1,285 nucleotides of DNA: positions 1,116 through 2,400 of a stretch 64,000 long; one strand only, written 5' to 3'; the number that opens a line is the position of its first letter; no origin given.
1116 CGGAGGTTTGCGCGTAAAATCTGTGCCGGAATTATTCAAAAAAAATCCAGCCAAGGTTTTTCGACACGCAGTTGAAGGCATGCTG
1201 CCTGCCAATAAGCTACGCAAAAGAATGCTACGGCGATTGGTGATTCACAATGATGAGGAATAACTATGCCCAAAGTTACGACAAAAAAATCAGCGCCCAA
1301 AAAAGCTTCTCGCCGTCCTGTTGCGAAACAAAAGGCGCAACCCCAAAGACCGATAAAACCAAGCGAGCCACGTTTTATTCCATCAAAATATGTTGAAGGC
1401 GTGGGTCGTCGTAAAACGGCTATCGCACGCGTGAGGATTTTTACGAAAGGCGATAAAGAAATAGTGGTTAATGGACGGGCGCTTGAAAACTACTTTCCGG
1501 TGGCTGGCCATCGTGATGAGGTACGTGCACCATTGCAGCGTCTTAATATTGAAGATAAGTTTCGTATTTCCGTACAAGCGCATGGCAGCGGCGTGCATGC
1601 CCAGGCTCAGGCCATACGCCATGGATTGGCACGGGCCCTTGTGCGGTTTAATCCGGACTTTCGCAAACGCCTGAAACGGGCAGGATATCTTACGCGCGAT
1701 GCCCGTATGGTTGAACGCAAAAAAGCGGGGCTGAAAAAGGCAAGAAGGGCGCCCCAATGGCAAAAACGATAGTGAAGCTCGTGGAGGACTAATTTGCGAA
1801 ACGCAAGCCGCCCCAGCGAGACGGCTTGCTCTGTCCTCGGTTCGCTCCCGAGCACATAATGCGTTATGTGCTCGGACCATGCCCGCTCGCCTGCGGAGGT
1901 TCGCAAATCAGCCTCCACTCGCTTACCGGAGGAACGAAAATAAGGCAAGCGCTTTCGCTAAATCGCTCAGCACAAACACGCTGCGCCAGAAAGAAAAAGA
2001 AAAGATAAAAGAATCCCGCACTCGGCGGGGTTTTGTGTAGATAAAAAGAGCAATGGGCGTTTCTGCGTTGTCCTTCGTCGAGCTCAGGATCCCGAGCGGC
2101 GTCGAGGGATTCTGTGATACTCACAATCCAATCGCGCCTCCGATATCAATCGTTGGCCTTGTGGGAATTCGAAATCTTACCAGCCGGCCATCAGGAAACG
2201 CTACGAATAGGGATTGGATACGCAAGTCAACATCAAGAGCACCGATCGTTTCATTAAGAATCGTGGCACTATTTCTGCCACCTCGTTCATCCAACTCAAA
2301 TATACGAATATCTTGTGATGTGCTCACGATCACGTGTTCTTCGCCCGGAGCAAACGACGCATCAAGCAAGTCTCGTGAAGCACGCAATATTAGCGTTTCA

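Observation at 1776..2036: Highly structured 230-nt non-coding stretch downstream of the rplM-rpsI operon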

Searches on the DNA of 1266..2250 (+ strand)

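Call 4: search_rna_families(source=window, start=1600, end=2250, threshold=evalue, max_evalue=10, show_alignments=4)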
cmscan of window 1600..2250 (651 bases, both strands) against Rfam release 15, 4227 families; matches with E-value up to 10: 2.
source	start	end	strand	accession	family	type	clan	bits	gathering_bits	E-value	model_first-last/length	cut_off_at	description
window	1844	1879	-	RF03812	mir-BART19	Gene; miRNA;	-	14.5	100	8.7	1-93/93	no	mir-BART19 microRNA precursor family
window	1787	1845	-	RF03001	leuA-Halobacteria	Cis-reg;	-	14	47.9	3.2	1-53/53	no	leuA-Halobacteria RNA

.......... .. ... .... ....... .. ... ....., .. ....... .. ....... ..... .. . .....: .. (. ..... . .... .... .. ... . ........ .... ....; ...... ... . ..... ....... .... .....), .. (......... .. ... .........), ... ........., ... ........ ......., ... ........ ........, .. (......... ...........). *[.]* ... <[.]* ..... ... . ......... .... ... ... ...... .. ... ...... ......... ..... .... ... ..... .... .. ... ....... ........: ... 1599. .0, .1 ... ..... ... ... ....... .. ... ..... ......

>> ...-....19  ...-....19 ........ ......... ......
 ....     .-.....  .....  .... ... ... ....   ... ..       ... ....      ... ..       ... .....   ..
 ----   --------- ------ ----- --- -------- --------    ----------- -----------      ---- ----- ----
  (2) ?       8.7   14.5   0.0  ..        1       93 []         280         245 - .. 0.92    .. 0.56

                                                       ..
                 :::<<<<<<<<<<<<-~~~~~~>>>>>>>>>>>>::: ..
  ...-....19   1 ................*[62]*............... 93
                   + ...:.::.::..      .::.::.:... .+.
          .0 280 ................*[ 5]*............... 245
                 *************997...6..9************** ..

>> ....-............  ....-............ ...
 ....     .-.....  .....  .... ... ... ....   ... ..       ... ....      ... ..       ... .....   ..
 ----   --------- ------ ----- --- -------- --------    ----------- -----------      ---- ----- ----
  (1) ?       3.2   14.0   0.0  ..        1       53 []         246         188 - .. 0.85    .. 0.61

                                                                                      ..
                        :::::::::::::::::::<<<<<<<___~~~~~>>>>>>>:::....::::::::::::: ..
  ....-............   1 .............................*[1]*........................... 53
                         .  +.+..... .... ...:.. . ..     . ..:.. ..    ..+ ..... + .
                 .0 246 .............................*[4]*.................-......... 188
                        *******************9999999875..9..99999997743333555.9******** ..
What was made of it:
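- On Known small RNAs (6S, SRP, RNase P, tmRNA, 5S) and every other Rfam 15 family: Positions 1600-2250 at E <= 10 yield only noise at 14 bits (call 4).
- On L17 downstream element (RF01708): No hit at E <= 10 (call 4).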

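Call 59: build_rna_model(alignment_id=A4, structure=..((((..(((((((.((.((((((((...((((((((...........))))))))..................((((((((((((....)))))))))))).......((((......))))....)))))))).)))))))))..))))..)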
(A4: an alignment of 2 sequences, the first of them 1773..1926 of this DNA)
Model R1 built from alignment A4 (2 sequences, 154 columns); structure: as given.
model positions 154; base pairs 45; branch points 2; effective number of sequences 0.69; information 0.588 bits per position. Calibrated on 0.2 Mb of random sequence (short: E-values are rough).
structure used (alignment columns):
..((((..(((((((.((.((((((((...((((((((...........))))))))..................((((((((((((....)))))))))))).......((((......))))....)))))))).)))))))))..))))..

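Call 60: search_with_rna_model(model_id=R1, sources=[window, L091, L219, L096, L097, L220, L221, L222, L223, L218, L012, L001, L002], max_evalue=10, show_alignments=6, make_alignment=true)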
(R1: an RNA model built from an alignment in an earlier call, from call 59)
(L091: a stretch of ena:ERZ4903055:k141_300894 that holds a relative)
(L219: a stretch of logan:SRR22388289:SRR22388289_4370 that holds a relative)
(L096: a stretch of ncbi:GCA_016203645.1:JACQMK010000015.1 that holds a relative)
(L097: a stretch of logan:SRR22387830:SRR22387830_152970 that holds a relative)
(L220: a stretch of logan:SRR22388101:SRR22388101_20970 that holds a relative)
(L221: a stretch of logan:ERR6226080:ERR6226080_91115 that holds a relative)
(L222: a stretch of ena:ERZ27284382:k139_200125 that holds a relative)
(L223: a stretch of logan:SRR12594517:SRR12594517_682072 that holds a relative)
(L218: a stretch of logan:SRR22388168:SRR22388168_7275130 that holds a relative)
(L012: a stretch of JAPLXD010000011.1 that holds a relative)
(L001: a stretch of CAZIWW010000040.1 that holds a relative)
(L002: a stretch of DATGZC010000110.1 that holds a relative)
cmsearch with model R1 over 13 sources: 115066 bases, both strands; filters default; matches with E-value up to 10: 3.
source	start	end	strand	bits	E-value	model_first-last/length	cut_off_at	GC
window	1773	1926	+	199.3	1.6e-45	1-154/154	no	0.6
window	1773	1926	-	47.8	2.2e-09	1-154/154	no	0.6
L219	742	908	+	42.1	4.8e-08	1-154/154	no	0.58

Alignment A5: 3 matches aligned to the model, 226 columns, each read 5' to 3' on its own strand. Consensus structure (alignment columns), stored with it:
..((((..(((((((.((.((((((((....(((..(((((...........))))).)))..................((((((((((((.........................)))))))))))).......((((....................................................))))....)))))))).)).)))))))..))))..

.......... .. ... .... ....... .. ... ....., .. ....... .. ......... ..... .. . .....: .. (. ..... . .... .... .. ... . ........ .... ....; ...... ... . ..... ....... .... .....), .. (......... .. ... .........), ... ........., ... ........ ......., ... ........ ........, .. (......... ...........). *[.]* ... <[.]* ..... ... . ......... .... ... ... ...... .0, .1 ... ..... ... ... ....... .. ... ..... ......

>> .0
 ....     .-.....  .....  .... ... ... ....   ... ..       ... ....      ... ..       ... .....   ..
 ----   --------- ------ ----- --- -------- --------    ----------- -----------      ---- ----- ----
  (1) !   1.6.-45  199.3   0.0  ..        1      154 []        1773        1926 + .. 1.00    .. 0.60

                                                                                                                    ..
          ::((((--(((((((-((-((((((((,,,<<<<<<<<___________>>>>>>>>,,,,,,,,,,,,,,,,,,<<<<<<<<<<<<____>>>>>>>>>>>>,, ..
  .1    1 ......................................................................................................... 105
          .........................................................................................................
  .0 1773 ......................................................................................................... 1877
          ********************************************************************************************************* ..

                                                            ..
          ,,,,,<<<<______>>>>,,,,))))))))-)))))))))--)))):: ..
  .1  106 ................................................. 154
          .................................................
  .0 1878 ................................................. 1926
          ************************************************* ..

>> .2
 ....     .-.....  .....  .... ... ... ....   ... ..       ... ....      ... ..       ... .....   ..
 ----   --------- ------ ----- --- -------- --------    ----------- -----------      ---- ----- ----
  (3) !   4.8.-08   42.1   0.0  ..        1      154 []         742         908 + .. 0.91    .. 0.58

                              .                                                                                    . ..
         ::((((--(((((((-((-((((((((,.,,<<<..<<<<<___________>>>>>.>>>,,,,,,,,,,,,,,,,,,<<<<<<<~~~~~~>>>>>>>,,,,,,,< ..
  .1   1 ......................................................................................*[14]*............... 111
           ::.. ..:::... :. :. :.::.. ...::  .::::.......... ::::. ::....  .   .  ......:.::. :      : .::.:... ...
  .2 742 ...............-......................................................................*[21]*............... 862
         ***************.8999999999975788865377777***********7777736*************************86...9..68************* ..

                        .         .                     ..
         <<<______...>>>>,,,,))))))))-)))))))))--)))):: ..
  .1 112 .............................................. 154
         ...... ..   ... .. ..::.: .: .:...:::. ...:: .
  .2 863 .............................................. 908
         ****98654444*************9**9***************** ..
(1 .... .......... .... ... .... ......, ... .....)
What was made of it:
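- The window-only model R1 hits it full length on the same strand at 42 bits, E = 5e-8 (call 60). One P4 substitution is neutral only on that strand (call 60).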
